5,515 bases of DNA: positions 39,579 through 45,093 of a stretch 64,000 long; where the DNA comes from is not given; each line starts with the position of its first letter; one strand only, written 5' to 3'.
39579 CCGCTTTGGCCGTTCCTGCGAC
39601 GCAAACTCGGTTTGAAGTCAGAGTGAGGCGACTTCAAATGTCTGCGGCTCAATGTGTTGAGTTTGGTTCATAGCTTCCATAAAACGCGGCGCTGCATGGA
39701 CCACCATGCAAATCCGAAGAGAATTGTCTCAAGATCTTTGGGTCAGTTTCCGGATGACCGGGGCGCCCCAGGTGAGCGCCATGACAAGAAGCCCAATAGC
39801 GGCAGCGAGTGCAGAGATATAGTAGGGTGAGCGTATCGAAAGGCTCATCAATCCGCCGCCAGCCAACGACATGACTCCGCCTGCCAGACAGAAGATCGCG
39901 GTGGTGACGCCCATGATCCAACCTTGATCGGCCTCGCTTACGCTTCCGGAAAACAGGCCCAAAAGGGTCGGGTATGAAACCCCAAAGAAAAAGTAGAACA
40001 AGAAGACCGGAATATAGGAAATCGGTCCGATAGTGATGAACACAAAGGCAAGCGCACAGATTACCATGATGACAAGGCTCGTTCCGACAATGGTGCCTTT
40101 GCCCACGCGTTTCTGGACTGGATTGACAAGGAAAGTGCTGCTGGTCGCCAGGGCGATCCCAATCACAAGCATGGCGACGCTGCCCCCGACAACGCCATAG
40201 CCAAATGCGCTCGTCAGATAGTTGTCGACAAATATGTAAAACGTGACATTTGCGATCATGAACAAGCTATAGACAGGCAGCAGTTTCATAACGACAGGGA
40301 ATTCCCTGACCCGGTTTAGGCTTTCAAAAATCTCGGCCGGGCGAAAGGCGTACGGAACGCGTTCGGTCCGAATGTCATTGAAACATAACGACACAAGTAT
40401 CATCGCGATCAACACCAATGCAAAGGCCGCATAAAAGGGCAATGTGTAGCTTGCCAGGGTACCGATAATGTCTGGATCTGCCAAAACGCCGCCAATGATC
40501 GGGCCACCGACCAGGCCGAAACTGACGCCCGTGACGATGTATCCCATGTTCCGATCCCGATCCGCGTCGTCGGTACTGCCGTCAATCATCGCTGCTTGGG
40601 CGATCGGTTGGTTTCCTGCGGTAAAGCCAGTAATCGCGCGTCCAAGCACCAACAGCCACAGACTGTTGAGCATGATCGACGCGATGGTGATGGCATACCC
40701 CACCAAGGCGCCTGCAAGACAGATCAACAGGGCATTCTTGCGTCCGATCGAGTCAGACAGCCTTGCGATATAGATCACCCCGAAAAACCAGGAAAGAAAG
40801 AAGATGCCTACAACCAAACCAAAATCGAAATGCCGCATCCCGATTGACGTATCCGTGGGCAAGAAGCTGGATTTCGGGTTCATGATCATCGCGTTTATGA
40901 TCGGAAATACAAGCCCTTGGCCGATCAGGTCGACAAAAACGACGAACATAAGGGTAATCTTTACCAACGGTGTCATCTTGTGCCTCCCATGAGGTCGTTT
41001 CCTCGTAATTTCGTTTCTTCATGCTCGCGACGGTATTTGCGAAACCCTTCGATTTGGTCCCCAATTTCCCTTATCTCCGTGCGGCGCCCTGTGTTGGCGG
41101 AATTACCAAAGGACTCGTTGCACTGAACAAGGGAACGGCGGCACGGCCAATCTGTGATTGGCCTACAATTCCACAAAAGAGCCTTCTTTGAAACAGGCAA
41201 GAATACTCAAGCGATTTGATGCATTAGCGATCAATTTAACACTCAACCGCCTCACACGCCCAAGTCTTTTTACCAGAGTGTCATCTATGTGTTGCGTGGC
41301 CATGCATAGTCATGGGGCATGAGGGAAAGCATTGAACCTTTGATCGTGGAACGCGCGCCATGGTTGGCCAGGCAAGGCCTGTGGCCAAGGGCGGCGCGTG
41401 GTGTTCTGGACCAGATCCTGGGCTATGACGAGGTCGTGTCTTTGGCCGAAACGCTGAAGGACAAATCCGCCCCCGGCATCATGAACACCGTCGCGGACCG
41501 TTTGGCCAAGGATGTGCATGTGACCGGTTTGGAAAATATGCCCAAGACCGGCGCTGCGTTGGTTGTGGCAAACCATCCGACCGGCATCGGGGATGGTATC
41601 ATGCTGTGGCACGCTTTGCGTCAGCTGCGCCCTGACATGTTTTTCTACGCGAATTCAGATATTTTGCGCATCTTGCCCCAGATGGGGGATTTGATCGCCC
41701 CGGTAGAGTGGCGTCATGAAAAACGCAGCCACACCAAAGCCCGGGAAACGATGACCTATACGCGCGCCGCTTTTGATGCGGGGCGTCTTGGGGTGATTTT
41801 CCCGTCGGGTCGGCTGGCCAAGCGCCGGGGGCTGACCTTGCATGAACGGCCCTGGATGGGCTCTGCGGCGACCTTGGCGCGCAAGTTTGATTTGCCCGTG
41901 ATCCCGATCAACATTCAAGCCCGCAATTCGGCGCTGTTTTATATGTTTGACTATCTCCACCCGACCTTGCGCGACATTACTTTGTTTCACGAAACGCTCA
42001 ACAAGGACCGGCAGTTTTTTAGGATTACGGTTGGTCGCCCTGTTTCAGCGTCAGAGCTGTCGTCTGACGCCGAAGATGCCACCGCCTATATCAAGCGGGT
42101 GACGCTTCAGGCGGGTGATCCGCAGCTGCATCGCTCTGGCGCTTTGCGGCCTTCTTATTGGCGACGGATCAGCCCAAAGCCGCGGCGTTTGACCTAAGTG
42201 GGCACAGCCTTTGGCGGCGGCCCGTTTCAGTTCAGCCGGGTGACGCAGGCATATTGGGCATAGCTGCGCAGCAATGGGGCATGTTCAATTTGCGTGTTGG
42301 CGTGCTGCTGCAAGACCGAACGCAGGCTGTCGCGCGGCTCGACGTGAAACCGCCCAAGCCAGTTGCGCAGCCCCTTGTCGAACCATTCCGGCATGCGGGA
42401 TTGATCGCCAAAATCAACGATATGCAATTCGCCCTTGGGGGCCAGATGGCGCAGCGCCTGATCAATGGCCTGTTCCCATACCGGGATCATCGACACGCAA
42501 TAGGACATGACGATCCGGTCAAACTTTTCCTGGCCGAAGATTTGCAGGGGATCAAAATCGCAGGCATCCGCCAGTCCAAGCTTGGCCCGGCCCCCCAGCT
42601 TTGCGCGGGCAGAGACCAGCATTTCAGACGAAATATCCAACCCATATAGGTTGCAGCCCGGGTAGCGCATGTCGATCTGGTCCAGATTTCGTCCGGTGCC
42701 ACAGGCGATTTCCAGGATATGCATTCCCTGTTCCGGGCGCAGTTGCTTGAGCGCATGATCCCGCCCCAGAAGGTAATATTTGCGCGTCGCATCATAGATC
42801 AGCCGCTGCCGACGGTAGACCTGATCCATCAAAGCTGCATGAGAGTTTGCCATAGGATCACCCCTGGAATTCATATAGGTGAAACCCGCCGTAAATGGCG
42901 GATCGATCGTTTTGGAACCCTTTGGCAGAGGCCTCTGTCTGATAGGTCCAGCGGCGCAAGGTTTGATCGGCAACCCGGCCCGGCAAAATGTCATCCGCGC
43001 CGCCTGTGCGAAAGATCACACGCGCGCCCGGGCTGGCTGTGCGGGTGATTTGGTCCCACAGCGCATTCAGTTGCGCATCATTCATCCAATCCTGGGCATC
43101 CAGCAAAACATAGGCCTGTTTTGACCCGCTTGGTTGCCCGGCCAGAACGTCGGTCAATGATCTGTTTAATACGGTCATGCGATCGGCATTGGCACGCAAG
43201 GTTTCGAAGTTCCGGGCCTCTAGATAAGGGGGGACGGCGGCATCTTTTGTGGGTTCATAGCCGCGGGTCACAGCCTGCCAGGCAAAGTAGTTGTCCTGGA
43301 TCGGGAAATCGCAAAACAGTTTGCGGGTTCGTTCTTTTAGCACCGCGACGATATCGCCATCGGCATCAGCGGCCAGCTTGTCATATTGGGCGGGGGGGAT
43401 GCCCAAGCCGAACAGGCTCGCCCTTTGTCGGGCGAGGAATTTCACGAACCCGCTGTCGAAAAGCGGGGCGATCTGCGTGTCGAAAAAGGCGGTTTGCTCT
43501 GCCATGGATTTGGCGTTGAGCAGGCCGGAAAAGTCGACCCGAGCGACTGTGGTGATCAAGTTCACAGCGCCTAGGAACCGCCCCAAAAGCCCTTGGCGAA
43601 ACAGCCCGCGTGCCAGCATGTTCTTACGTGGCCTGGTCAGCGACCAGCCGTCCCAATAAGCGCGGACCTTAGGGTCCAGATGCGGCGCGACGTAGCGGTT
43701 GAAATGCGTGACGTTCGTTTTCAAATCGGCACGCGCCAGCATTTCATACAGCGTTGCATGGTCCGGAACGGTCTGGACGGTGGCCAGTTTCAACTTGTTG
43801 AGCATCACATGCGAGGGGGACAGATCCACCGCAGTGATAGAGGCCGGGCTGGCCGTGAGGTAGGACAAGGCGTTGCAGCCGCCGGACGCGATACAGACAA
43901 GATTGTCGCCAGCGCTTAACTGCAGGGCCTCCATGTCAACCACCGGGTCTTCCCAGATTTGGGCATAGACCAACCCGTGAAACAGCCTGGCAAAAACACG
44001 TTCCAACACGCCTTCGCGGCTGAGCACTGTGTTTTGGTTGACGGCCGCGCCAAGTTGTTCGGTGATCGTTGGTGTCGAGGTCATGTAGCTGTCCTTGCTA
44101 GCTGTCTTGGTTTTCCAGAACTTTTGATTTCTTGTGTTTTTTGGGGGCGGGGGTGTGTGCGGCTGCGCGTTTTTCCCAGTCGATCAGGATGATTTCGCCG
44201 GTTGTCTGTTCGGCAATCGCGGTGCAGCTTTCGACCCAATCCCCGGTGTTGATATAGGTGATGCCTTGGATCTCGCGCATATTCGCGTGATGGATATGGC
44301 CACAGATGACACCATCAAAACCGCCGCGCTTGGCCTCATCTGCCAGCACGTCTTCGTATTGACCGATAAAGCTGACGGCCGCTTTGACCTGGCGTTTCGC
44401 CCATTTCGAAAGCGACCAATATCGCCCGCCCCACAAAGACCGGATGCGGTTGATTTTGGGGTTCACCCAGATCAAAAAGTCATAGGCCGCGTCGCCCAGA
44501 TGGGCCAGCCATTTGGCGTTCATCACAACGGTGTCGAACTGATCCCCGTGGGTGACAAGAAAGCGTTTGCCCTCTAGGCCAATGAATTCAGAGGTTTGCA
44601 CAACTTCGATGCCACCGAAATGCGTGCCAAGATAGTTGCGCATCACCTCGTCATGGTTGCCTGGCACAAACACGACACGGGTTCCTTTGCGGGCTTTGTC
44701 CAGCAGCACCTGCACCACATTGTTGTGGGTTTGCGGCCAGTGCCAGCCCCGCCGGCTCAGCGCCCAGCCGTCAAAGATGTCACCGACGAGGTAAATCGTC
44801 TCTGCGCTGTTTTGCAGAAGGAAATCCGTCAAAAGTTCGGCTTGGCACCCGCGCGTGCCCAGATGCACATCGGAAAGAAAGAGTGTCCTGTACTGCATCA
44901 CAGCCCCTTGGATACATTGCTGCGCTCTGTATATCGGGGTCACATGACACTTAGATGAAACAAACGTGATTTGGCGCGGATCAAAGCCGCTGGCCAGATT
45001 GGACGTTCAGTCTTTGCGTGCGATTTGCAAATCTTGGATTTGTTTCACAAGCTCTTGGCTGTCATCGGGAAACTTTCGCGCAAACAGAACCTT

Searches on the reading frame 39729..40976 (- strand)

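Call 3: search_protein_families(library=pfam, proteins=[window:39729-40976:-], max_evalue=0.01)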
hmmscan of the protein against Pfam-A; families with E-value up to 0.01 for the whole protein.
window:39729-40976:- (415 aa): 3 families
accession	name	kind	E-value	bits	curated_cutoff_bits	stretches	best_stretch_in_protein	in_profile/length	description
PF07690.21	MFS_1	-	2.8e-33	115.7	33.4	1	9-368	1-345/347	Major Facilitator Superfamily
PF00083.30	Sugar_tr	-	8.4e-11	41.8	22.3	1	19-194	11-187/452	Sugar (and other) transporter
PF13347.12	MFS_2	-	5.5e-09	35.5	27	2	134-341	126-334/427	MFS/sugar transport protein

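Call 4: search_protein_families(library=ncbifam, proteins=[window:39729-40976:-], max_evalue=0.01)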
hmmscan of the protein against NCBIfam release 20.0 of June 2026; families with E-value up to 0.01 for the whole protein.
window:39729-40976:- (415 aa): 20 families
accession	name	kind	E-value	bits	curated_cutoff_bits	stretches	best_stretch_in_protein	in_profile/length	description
NF012174.0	tet_MFS_A_B_C_D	equivalog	2.1e-35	122.3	475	1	7-366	5-345/382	Tet(A)/Tet(B)/Tet(C) family tetracycline efflux MFS transporter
NF045486.1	tet_MFS_30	exception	6.2e-27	94.8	730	1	7-371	6-351/392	tetracycline efflux MFS transporter Tet(30)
NF012188.1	tet_MFS_Y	exception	6.2e-22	78.2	820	1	7-364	6-343/391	tetracycline efflux MFS transporter Tet(Y)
NF012191.0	tet_MFS_C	exception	1e-21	77.4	850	1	8-368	9-350/396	tetracycline efflux MFS transporter Tet(C)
NF012193.0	tet_MFS_A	exception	1.1e-21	77.2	840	1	7-384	7-365/394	tetracycline efflux MFS transporter Tet(A)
NF045488.1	tet_MFS_62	exception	7.9e-20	71.3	775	1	10-371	8-350/385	tetracycline efflux MFS transporter Tet(62)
NF012192.0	tet_MFS_G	exception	8.6e-19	67.8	800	1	7-370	6-350/391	tetracycline efflux MFS transporter Tet(G)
NF012207.0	tet_MFS_H_J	exception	3.7e-17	62.4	700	1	7-382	6-363/392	Tet(H)/Tet(J) family tetracycline efflux MFS transporter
NF045684.1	tet_MFS_65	exception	1.8e-16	60.3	800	1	14-382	6-354/383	tetracycline efflux MFS transporter Tet(65)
NF012186.0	tet_MFS_D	exception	1.9e-16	60.1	775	1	10-368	9-346/394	tetracycline efflux MFS transporter Tet(D)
NF012194.0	tet_MFS_J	exception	4.2e-16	58.9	870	1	7-382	6-363/398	tetracycline efflux MFS transporter Tet(J)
NF012195.0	tet_MFS_H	exception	1.6e-15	57.1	840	1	7-381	6-362/392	tetracycline efflux MFS transporter Tet(H)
NF012187.0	tet_MFS_E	exception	1.7e-15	57.1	820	1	10-401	9-381/405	tetracycline efflux MFS transporter Tet(E)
TIGR00880.1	2_A_01_02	superfamily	2.8e-15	56.7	131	1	59-200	7-139/141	multidrug resistance protein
NF012190.1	tet_MFS_B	exception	2.2e-14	53.3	850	1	5-363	5-343/400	tetracycline efflux MFS transporter Tet(B)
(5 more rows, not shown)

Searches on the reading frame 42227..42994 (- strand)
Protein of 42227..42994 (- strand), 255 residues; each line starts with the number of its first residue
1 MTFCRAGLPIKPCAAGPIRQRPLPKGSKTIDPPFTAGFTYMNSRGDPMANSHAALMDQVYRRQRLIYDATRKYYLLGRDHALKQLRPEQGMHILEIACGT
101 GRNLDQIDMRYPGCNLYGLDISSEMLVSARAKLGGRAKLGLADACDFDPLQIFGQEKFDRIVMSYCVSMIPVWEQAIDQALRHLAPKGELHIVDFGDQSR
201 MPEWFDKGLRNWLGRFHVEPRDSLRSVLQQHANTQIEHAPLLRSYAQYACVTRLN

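Call 3: search_protein_families(library=pfam, proteins=[window:42227-42994:-], max_evalue=0.01)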
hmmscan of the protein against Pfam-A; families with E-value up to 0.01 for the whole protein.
window:42227-42994:- (255 aa): 8 families
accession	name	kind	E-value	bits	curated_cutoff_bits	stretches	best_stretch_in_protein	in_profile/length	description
PF08242.18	Methyltransf_12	-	4.3e-16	59.9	30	1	94-190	1-98/98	Methyltransferase domain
PF13649.12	Methyltransf_25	-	5e-15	56.4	27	1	93-188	1-97/97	Methyltransferase domain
PF13489.12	Methyltransf_23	-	1.8e-14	54.2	27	1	81-230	12-156/164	Methyltransferase domain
PF08241.18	Methyltransf_11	-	9.6e-13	49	21.2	1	94-191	1-94/95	Methyltransferase domain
PF13847.12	Methyltransf_31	-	2.4e-11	44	27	1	88-212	2-129/145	Methyltransferase domain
PF01209.24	Ubie_methyltran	-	9.2e-07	28.9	20.1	1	78-197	36-156/233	ubiE/COQ5 methyltransferase family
PF02353.26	CMAS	-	0.00013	21.8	27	1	78-162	51-132/273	Mycolic acid cyclopropane synthetase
PF05175.20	MTS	-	0.00014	22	23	1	82-194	24-140/170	Methyltransferase small domain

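Call 4: search_protein_families(library=ncbifam, proteins=[window:42227-42994:-], max_evalue=0.01)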
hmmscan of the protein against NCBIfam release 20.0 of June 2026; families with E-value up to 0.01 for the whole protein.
window:42227-42994:- (255 aa): 29 families (the best 25 are shown)
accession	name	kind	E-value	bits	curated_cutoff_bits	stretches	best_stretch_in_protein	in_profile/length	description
NF001244.0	PRK00216.1-5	equivalog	4.9e-13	48.9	216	1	78-205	37-164/236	bifunctional demethylmenaquinone methyltransferase/2-methoxy-6-polyprenyl-1,4-benzoquinol methylase UbiE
NF043040.1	corrin_prot_MT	hypoth_equivalog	1.3e-12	47.6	180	1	87-194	39-149/216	corrinoid protein-associated methyltransferase CpaM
TIGR01934.1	MenG_MenH_UbiE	subfamily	2e-12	46.9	158.35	1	78-200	28-149/223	ubiquinone/menaquinone biosynthesis methyltransferase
TIGR02072.1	BioC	equivalog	3.6e-11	43.3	184.95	1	82-240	27-180/244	malonyl-ACP O-methyltransferase BioC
NF045667.1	MTase_DVU1556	equivalog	2.1e-09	37.2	155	1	79-198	12-125/213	DVU_1556 family methyltransferase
NF041537.1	ArsM_AhpD_UU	exception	8.9e-08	31.3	510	1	88-212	75-200/345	arsenite methyltransferase/AhpD domain selenoprotein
NF002463.0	PRK01683.1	equivalog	1.8e-07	31.1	297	1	82-192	24-128/258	trans-aconitate 2-methyltransferase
NF001241.0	PRK00216.1-2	equivalog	2.6e-07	30.5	327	1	53-198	14-153/231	demethylmenaquinone methyltransferase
NF047649.1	MTase_UXPK_star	exception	7.5e-07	28.5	460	1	76-212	66-201/283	methyltransferase/UXPK-star double selenoprotein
NF041536.1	ArsM_DUF2284_UU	exception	7.6e-07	27.8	575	1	88-195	75-183/459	arsenite methyltransferase/DUF2284 domain selenoprotein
NF001240.0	PRK00216.1-1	equivalog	1.5e-06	27.5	378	1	83-197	57-173/251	bifunctional demethylmenaquinone methyltransferase/2-methoxy-6-polyprenyl-1,4-benzoquinol methylase UbiE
NF040539.1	AST_met_ArsM_2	exception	8e-06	25.9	240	1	88-200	55-171/262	putative arsinothricin biosynthesis methyltransferase ArsM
NF041820.1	daptide_MTase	equivalog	1.2e-05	24.9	175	1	82-190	30-140/243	daptide-type RiPP biosynthesis methyltransferase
NF001242.0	PRK00216.1-3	equivalog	2.3e-05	23.9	351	1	82-198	61-181/258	bifunctional demethylmenaquinone methyltransferase/2-methoxy-6-polyprenyl-1,4-benzoquinol methylase UbiE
NF045882.1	PLipidMtase_Leg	equivalog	2.7e-05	24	390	1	88-198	41-150/207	phospholipid N-methyltransferase PmtA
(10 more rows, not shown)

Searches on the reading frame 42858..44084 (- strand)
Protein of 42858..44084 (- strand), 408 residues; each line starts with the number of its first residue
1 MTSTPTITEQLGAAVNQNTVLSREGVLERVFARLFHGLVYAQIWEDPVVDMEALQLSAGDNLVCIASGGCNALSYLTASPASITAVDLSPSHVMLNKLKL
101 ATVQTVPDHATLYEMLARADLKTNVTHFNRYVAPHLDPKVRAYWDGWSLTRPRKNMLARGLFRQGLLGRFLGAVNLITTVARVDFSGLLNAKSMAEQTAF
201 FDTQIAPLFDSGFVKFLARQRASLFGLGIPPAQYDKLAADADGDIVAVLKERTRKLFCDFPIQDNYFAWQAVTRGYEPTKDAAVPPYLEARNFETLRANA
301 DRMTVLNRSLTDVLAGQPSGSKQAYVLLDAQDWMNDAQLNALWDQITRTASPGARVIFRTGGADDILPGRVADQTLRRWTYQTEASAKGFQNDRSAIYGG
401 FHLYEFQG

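Call 3: search_protein_families(library=pfam, proteins=[window:42858-44084:-], max_evalue=0.01)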
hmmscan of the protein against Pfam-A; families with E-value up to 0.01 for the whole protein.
window:42858-44084:- (408 aa): 1 family
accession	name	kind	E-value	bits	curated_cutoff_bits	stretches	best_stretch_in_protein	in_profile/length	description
PF11899.13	DUF3419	-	9.6e-103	344.7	28.2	1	34-405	5-384/385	Protein of unknown function (DUF3419)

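Call 4: search_protein_families(library=ncbifam, proteins=[window:42858-44084:-], max_evalue=0.01)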
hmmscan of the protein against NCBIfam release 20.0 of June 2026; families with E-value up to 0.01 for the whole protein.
window:42858-44084:- (408 aa): 0 families

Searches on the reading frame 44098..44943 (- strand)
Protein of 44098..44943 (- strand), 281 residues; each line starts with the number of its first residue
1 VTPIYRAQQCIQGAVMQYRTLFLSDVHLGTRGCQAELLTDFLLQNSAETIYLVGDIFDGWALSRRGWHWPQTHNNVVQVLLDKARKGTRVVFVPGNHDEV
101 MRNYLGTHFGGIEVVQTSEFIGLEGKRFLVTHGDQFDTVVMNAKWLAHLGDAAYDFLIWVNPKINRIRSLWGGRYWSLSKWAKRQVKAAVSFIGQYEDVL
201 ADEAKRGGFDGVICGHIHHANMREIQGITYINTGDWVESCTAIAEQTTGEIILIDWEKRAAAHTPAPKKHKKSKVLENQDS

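Call 3: search_protein_families(library=pfam, proteins=[window:44098-44943:-], max_evalue=0.01)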
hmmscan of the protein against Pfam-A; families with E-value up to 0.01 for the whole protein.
window:44098-44943:- (281 aa): 2 families
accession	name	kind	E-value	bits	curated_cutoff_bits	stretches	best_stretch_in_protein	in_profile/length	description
PF00149.33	Metallophos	-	9.6e-14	52.7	21.5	1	19-219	2-190/191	Calcineurin-like phosphoesterase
PF12850.12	Metallophos_2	-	7.9e-13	49.1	27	2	21-138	4-91/154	Calcineurin-like phosphoesterase superfamily domain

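Call 4: search_protein_families(library=ncbifam, proteins=[window:44098-44943:-], max_evalue=0.01)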
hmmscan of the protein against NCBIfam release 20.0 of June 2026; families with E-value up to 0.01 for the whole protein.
window:44098-44943:- (281 aa): 9 families
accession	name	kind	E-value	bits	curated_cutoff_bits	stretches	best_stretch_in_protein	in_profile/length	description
NF003743.0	PRK05340.1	equivalog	8.9e-15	54.5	134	1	19-241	3-225/242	UDP-2,3-diacylglucosamine diphosphatase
TIGR01854.1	lipid_A_lpxH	equivalog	3e-14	52.9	190.35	1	20-243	1-224/231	UDP-2,3-diacylglucosamine diphosphatase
NF003118.0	PRK04036.1-3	equivalog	1.6e-09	37.3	445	1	17-144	225-374/481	DNA-directed DNA polymerase II small subunit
TIGR00040.1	yfcE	subfamily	2.7e-09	37.3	56.25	2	19-159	2-112/158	YfcE family phosphodiesterase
NF003120.0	PRK04036.1-5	equivalog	2.1e-05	23.2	671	0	81-148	368-446/547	DNA-directed DNA polymerase II small subunit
TIGR04123.1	P_estr_lig_assc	hypoth_equivalog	6.4e-05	22.4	150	1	37-104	55-115/207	ligase-associated DNA damage response endonuclease PdeM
NF006988.0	PRK09453.1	equivalog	0.00021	21.2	117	0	20-138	3-110/183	phosphodiesterase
TIGR03729.1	acc_ester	subfamily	0.00072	19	148.25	0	23-100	5-74/239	putative phosphoesterase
TIGR00619.1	sbcd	subfamily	0.0053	16.6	77.65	0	36-101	29-89/252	exonuclease subunit SbcD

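Call 43: find_homologous_proteins(query=window:44098-44898:-, max_evalue=1e-60)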
Query window:44098-44898:- (266 aa): 7922 proteins with E <= 1e-60 among 8000 candidates; the best 120 are listed.
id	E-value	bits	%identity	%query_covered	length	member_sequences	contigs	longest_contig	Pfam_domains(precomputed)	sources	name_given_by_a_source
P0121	5.0e-169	579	92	100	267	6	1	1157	PF12850.13,PF00149.34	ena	-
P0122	4.6e-145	500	83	93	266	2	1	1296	PF12850.13,PF00149.34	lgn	-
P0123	3.7e-143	494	76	100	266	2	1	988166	PF12850.13,PF00149.34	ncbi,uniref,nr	ncbi:UDP-2,3-diacylglucosamine diphosphatase [Yoonia maritima]|uniref:UDP-2,3-diacylglucosamine diph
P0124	1.7e-142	492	76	100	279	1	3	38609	PF12850.13,PF00149.34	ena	-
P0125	9.2e-142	490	76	100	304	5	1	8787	PF12850.13,PF00149.34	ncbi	-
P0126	6.9e-141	487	77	100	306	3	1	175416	PF12850.13,PF00149.34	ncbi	ncbi:UDP-2,3-diacylglucosamine diphosphatase [Loktanella agnita]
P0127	2.7e-140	485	76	98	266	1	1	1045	PF12850.13,PF00149.34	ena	-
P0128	4.5e-140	484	76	100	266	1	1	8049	PF12850.13,PF00149.34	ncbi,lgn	-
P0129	1.4e-138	479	74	100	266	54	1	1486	PF12850.13,PF00149.34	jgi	-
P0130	1.9e-138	479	76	98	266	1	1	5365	PF12850.13,PF00149.34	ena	-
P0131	3.9e-138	478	74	100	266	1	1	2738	PF12850.13,PF00149.34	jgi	-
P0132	4.3e-138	477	75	97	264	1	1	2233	PF12850.13,PF00149.34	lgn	-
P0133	4.5e-138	477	75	97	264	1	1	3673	PF12850.13,PF00149.34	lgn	-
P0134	5.8e-138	477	74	99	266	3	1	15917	PF12850.13,PF00149.34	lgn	-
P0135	8.9e-137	473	75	98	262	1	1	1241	PF12850.13,PF00149.34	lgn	-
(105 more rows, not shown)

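Call 72: find_encoding_contigs(protein=P0121, flank=5000, max_places=3)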
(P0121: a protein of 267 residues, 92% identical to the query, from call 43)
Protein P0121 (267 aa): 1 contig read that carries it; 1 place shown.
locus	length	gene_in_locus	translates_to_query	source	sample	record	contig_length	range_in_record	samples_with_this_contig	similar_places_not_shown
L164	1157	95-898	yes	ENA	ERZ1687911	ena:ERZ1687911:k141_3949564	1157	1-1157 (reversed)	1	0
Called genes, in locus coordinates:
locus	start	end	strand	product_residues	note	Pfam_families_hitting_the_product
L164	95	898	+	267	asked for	PF00149:Metallophos, PF12850:Metallophos_2 (faint)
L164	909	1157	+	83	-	?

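Call 73: find_encoding_contigs(protein=P0122, flank=5000, max_places=3)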
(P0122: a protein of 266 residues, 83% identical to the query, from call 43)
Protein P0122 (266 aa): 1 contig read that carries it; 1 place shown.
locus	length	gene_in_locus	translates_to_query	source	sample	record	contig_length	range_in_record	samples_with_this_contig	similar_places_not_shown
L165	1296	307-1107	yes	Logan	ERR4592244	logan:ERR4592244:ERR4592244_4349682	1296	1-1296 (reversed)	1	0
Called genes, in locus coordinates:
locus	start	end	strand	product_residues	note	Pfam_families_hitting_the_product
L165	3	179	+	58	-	?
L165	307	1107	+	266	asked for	PF00149:Metallophos, PF12850:Metallophos_2 (faint)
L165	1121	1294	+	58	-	?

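Call 74: find_encoding_contigs(protein=P0123, flank=5000, max_places=2)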
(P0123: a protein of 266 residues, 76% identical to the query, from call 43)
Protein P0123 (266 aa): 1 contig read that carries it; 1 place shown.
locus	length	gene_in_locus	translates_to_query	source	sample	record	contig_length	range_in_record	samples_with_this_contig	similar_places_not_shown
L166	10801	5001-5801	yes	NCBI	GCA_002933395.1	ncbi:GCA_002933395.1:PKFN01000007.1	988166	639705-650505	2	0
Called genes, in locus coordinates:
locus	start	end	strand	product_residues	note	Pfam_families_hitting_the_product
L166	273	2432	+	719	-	PF00512:HisKA, PF02518:HATPase_c, PF00072:Response_reg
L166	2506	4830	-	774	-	PF09371:Tex_N, PF22706:Tex_central_region, PF14639:YqgF, PF16921:Tex_YqgF, PF14635:HHH_7, PF12836:HHH_3, PF17674:HHH_9, PF00575:S1, +2 more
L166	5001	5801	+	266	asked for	PF00149:Metallophos, PF12850:Metallophos_2 (faint)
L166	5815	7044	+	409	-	PF11899:DUF3419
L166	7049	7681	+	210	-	PF01209:Ubie_methyltran, PF13489:Methyltransf_23, PF05175:MTS, PF13847:Methyltransf_31, PF13649:Methyltransf_25, PF08241:Methyltransf_11, PF08242:Methyltransf_12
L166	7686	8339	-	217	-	PF00392:GntR, PF07729:FCD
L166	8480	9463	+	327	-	PF03480:DctP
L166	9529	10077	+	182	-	PF04290:DctQ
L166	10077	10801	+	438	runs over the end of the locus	PF06808:DctM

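Call 75: find_encoding_contigs(protein=P0126, flank=5000, max_places=2)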
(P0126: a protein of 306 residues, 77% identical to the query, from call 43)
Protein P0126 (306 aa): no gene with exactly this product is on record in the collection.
